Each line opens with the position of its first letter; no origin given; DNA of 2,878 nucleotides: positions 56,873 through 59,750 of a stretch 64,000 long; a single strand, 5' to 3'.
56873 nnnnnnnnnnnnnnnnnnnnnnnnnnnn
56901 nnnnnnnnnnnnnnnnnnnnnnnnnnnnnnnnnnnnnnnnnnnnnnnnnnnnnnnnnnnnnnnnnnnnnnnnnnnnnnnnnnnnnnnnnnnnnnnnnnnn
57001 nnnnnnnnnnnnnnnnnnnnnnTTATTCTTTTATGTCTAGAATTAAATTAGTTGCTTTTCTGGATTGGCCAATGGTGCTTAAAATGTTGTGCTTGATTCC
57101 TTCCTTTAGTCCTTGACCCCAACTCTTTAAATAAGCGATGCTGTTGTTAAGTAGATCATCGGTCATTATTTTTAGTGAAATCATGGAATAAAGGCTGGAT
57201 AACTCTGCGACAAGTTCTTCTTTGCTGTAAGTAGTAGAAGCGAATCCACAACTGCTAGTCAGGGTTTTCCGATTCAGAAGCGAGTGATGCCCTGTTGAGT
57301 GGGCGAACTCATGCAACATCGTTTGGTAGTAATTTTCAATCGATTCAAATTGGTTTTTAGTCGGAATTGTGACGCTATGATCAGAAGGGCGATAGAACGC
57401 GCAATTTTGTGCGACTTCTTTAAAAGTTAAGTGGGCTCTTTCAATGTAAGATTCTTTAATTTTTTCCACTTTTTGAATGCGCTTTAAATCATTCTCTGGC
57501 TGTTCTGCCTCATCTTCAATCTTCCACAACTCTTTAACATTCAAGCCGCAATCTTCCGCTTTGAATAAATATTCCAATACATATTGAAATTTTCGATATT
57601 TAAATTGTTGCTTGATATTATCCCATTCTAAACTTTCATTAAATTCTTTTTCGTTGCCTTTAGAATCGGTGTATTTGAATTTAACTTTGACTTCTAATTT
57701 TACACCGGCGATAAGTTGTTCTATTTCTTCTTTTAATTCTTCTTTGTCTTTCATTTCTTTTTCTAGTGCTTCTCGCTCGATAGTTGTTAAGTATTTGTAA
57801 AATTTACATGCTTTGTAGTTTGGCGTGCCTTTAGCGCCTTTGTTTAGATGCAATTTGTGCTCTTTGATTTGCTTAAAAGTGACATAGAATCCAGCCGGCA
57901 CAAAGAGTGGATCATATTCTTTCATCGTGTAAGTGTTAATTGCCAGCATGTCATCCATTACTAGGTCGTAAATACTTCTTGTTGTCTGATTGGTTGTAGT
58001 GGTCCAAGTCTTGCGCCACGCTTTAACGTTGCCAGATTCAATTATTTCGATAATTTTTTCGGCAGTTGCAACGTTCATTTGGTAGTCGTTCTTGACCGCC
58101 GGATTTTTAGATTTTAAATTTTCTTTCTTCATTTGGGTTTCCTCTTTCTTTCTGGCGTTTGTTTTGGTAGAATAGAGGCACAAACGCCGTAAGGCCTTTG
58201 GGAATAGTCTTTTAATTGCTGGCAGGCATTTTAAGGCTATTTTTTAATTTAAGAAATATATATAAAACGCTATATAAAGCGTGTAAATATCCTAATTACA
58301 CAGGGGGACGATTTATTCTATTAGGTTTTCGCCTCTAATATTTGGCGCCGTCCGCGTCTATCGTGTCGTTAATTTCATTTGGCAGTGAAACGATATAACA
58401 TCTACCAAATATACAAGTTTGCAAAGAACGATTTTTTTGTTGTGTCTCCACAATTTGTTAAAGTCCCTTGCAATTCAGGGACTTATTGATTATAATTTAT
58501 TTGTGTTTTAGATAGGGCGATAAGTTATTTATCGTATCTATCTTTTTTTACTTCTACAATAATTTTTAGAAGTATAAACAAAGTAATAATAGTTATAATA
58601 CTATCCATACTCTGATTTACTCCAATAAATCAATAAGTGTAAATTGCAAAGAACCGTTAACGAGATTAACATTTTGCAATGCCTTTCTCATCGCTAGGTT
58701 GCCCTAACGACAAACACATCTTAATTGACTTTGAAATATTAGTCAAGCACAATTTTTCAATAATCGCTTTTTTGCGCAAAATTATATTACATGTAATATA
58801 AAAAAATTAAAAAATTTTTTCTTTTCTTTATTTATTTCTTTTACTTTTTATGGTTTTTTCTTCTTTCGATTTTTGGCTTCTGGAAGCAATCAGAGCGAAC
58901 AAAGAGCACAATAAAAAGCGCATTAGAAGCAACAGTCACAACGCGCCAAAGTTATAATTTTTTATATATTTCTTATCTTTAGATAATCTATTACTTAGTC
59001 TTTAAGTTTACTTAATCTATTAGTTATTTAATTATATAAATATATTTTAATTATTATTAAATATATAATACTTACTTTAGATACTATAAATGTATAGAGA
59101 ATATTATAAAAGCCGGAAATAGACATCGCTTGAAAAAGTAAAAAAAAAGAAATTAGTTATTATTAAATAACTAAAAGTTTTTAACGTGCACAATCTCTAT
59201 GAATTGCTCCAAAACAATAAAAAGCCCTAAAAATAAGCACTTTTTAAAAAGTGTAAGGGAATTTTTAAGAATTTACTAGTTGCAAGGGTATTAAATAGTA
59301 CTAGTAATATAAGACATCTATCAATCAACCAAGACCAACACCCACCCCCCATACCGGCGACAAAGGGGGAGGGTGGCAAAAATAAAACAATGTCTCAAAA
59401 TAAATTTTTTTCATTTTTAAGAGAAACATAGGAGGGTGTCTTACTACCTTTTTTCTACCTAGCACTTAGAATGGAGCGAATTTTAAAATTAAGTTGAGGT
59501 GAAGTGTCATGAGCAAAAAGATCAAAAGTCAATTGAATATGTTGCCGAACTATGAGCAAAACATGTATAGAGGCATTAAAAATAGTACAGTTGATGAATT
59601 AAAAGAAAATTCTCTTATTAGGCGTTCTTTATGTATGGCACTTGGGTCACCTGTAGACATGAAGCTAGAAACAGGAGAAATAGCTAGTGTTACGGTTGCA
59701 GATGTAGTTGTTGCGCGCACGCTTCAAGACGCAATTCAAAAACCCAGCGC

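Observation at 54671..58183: Antisense island in the prophage: ArdC-like gene plus six small (mostly acidic) ORFs ending in an RHH gene; candidate anti-defence (anti-restriction / anti-CRISPR) operon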

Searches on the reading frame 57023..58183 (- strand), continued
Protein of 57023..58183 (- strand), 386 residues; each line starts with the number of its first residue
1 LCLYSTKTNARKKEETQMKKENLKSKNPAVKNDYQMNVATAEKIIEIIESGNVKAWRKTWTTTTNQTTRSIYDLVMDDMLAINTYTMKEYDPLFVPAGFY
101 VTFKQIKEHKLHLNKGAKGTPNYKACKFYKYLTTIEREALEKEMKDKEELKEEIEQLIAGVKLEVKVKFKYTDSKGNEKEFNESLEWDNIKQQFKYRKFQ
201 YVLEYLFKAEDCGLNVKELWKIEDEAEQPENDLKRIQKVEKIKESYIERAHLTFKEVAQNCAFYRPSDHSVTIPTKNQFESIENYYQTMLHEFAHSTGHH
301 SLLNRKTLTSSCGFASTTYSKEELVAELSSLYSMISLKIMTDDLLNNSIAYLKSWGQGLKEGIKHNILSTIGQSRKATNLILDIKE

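Call 94: search_protein_families(library=phrogs, max_evalue=0.001, proteins=[L016:6537-7061:+, L016:3915-4454:+, L016:4820-5275:+, L016:5277-5867:+, L016:2159-2509:+, L016:7217-7699:+, L017:2409-2894:+, L016:2885-3622:+, L022:7296-8993:+, L058:5503-6738:+])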
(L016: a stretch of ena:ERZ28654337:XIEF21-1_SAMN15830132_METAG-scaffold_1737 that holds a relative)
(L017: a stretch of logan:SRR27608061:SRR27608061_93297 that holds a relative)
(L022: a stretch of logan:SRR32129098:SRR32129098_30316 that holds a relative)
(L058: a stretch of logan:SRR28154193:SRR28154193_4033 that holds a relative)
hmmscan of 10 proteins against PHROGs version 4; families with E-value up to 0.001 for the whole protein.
L016:6537-7061:+ (174 aa): 1 family
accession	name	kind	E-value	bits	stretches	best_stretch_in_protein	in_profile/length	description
phrog_799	-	other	9.7e-37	128.2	1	4-171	205-372/458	DNA methyltransferase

L016:3915-4454:+ (179 aa): 0 families

L016:4820-5275:+ (151 aa): 0 families

L016:5277-5867:+ (196 aa): 0 families

L016:2159-2509:+ (116 aa): 1 family
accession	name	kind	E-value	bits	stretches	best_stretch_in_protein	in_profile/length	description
phrog_17808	-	unknown function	2e-11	45.3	1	53-115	63-128/137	-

L016:7217-7699:+ (160 aa): 0 families

L017:2409-2894:+ (161 aa): 1 family
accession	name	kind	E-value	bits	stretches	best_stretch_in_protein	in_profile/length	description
phrog_4534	-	unknown function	2.9e-15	57.7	1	44-144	23-129/133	-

L016:2885-3622:+ (245 aa): 0 families

L022:7296-8993:+ (565 aa): 1 family
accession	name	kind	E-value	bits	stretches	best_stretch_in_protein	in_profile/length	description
phrog_10415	-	unknown function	0.00094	20.6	1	191-251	61-117/129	-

L058:5503-6738:+ (411 aa): 3 families
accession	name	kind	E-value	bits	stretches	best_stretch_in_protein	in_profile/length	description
phrog_16683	-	unknown function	3.9e-12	47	1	111-384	71-322/368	-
phrog_2443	-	other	1.4e-05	24.9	1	141-368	145-364/801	amidoligase enzyme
phrog_22302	-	unknown function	0.00019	21.3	1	193-293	109-206/453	-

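Call 95: search_protein_families(library=pfam, max_evalue=0.01, proteins=[L022:7296-8993:+, L022:9073-9432:+, L022:9453-9959:+, L022:10269-10661:+, L058:5503-6738:+, L058:6766-7350:+, L058:7364-7987:+, L058:9388-10047:+, L059:7476-7988:+, L059:8913-9245:+])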
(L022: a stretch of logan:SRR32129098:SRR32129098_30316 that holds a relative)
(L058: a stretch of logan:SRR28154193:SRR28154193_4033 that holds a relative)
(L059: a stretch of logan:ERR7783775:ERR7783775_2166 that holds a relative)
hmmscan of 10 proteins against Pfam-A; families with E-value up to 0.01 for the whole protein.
L022:7296-8993:+ (565 aa): 0 families

L022:9073-9432:+ (119 aa): 0 families

L022:9453-9959:+ (168 aa): 0 families

L022:10269-10661:+ (130 aa): 0 families

L058:5503-6738:+ (411 aa): 1 family
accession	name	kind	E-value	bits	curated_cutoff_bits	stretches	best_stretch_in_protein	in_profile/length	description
PF12224.13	Amidoligase_2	-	0.00017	22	22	1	223-362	95-244/245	Putative amidoligase enzyme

L058:6766-7350:+ (194 aa): 0 families

L058:7364-7987:+ (207 aa): 0 families

L058:9388-10047:+ (219 aa): 2 families
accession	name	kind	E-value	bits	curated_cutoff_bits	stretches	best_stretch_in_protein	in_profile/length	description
PF13328.12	HD_4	-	0.00019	21.7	27.2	1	88-154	1-70/156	HD domain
PF01966.28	HD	-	0.0059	17.3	22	0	118-178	22-86/116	HD domain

L059:7476-7988:+ (170 aa): 0 families

L059:8913-9245:+ (110 aa): 0 families

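Call 100: search_solved_structures(query=P0017, max_evalue=1)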
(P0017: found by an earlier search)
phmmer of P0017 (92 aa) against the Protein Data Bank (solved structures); distinct sequences matched with E-value up to 1: 2.
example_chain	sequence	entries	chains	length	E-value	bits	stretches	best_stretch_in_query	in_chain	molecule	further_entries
3vkz_A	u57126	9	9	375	0.6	13.5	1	2-86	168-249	3-isopropylmalate dehydrogenase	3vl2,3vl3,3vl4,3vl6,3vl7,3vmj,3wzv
3wzx_A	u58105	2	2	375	0.6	13.5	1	2-86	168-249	3-isopropylmalate dehydrogenase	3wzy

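Call 101: search_solved_structures(query=P0013, max_evalue=1)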
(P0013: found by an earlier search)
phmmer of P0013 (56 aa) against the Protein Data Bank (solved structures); distinct sequences matched with E-value up to 1: 1.
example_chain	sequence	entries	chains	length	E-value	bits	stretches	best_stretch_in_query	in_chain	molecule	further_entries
9bxl_A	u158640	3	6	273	0.26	14.6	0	11-51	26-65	5-thiohistidine N-methyltransferase OvoM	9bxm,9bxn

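Call 102: search_solved_structures(query=P0014, max_evalue=1)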
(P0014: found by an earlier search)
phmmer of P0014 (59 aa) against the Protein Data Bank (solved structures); distinct sequences matched with E-value up to 1: 1.
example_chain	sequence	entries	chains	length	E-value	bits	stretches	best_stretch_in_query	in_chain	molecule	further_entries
3fiq_A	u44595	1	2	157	0.27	15.3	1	4-58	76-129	Odorant-binding protein 1F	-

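Call 107: search_protein_families(library=padloc, alignment_id=A8, max_evalue=0.001)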
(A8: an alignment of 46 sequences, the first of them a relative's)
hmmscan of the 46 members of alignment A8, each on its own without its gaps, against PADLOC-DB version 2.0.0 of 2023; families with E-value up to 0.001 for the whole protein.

A. member 1, L016:2159-2509:+ (116 aa): 0 families

B. families by the number of members that match (of 46 scanned): 1 family
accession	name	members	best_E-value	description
PDLC05056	PDC-S63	1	0.00067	-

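Call 112: search_dna_similar(query=window:57023-58132:-, collection=phages, mode=protein, max_rows=15)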
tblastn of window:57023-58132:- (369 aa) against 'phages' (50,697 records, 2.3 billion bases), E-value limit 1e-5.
Records with a match: 53; places in all: 53; records where one place covers at least 80% of the query: 0.
Best place of each record, by identity: <60% 53.
By first word of the organism name: Caulobacter 18; Bacteriophage 17; Brevundimonas 7; Pelagibacter 3; Caudoviricetes 2; Cyanophage 2; uncultured 1; Salmonella 1; Prochlorococcus 1; Roseobacter 1.
By host as written in the record: - 20; Caulobacter crescentus NA1000 6; Brevundimonas pondensis LVF1 5; Caulobacter vibrioides 4; Caulobacter crescentus 4; Caulobacter vibrioides CB15 3; Prochlorococcus marinus SS120 2; Candidatus Pelagibacter ubique HTCC1062 2; and 7 more.
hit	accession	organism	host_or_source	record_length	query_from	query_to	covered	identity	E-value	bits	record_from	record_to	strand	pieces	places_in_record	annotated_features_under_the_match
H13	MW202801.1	Caudoviricetes sp.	Manatee Spring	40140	207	366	43%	36.4%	1e-21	102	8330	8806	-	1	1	antirestriction protein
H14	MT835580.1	Bacteriophage sp.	human fecal samples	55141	145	340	53%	28.9%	1e-12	76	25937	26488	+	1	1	record has no annotation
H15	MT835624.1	Bacteriophage sp.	human fecal samples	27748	242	364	33%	44.4%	3e-17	89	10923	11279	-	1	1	record has no annotation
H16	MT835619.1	Bacteriophage sp.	human fecal samples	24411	243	364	33%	44.0%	2e-15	84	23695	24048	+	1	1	record has no annotation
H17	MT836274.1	Bacteriophage sp.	human fecal samples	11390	201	364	44%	31.6%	1e-12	75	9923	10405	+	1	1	record has no annotation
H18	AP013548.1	uncultured phage_MedDCM-OCT-S38-C3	metagenomic fosmid library constructed ...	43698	215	364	41%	33.3%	1e-13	78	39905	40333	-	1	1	Antirestriction protein (COG4227)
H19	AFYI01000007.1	Salmonella enterica subsp. enterica serovar Infantis str. ...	Homo sapiens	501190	227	366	38%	35.5%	3e-14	80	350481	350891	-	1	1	hypothetical protein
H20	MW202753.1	Bacteriophage sp.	Manatee Spring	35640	207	365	43%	30.8%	8e-11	70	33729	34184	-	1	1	antirestriction protein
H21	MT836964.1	Bacteriophage sp.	human fecal samples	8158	237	364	35%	37.2%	8e-14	79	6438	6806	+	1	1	record has no annotation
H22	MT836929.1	Bacteriophage sp.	human fecal samples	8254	242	364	33%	38.7%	2e-14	81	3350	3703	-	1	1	record has no annotation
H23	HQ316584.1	Cyanophage SS120-1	Prochlorococcus marinus SS120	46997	243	369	34%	37.2%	3e-11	71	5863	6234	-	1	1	DNA primase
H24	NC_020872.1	Cyanophage SS120-1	Prochlorococcus marinus SS120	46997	243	369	34%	37.2%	3e-11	71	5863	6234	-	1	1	anti-restriction protein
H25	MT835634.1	Bacteriophage sp.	human fecal samples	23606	245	368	34%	37.9%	1e-14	81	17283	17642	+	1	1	record has no annotation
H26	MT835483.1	Bacteriophage sp.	human fecal samples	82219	237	364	35%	36.4%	1e-13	78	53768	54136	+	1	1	record has no annotation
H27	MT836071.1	Bacteriophage sp.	human fecal samples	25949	242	364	33%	37.9%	1e-13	79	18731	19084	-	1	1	record has no annotation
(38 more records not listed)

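Call 113: search_dna_similar(query=window:57023-58132:-, collection=plasmids, mode=protein, max_rows=10)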
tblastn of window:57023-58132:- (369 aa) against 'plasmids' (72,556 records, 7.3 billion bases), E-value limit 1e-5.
Records with a match: 1997; places in all: 2035; records where one place covers at least 80% of the query: 9.
Best place of each record, by identity: <60% 1997.
By first word of the organism name: Klebsiella 209; Escherichia 178; Vibrio 106; Bacillus 93; uncultured 85; Campylobacter 73; Bacteroides 72; Salmonella 54; Neisseria 52; Enterobacter 50; and 216 more.
By predicted mobility (MOB-suite, as given by PLSDB): conjugative 1091; non-mobilizable 504; mobilizable 402.
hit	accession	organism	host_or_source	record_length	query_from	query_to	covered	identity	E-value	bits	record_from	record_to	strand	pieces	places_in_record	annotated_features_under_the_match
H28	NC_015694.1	Runella slithyformis DSM 19594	fresh water lake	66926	5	365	98%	28.5%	2e-22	106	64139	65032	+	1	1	zincin-like metallopeptidase domain-containing protein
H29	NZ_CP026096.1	Peribacillus asahii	cell culture,long-term organic manure ...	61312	26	344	86%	29.7%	1e-15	86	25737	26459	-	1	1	zincin-like metallopeptidase domain-containing protein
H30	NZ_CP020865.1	Paenibacillus sp. Cedars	Single culture,Alkaline pool submerged ...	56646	25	367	93%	26.2%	3e-19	97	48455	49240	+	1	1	zincin-like metallopeptidase domain-containing protein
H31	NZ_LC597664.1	Paenibacillus sp.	-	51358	25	365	92%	26.1%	1e-18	95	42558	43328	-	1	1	zincin-like metallopeptidase domain-containing protein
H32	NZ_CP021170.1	Paenibacillus bovis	mixed culture,yak milk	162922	25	343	86%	26.6%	2e-13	79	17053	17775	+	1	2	zincin-like metallopeptidase domain-containing protein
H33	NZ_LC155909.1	Klebsiella pneumoniae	-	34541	83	347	72%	31.7%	9e-18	92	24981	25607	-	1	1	zincin-like metallopeptidase domain-containing protein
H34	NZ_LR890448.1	Klebsiella pneumoniae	Homo sapiens,urine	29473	83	347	72%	31.3%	2e-17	91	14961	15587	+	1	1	none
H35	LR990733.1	Xanthomonas hydrangeae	Hydrangea arborescens,leaf spots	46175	23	344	87%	25.8%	6e-17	90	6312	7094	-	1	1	hypothetical protein (x2)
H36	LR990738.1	Xanthomonas hydrangeae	Hydrangea arborescens,leaf spots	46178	23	344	87%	25.8%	6e-17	90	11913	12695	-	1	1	hypothetical protein (x2)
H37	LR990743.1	Xanthomonas hydrangeae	Hydrangea arborescens,leaf spots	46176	23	344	87%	25.8%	6e-17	90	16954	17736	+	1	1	hypothetical protein (x2)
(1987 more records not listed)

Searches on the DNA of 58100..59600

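Call 23: search_rna_families(source=window, start=58100, end=59600, threshold=evalue, max_evalue=1)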
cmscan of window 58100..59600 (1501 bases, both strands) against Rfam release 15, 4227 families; matches with E-value up to 1: 2.
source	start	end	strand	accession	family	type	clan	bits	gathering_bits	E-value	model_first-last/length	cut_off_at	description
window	58472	58545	+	RF01697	Chlorobi-RRM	Cis-reg;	-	19.8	45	0.45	1-73/73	no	Chlorobi-RRM RNA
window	59339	59415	-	RF01844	SmY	Gene; snRNA; splicing;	-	17.7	39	0.53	1-80/80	no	SmY spliceosomal RNA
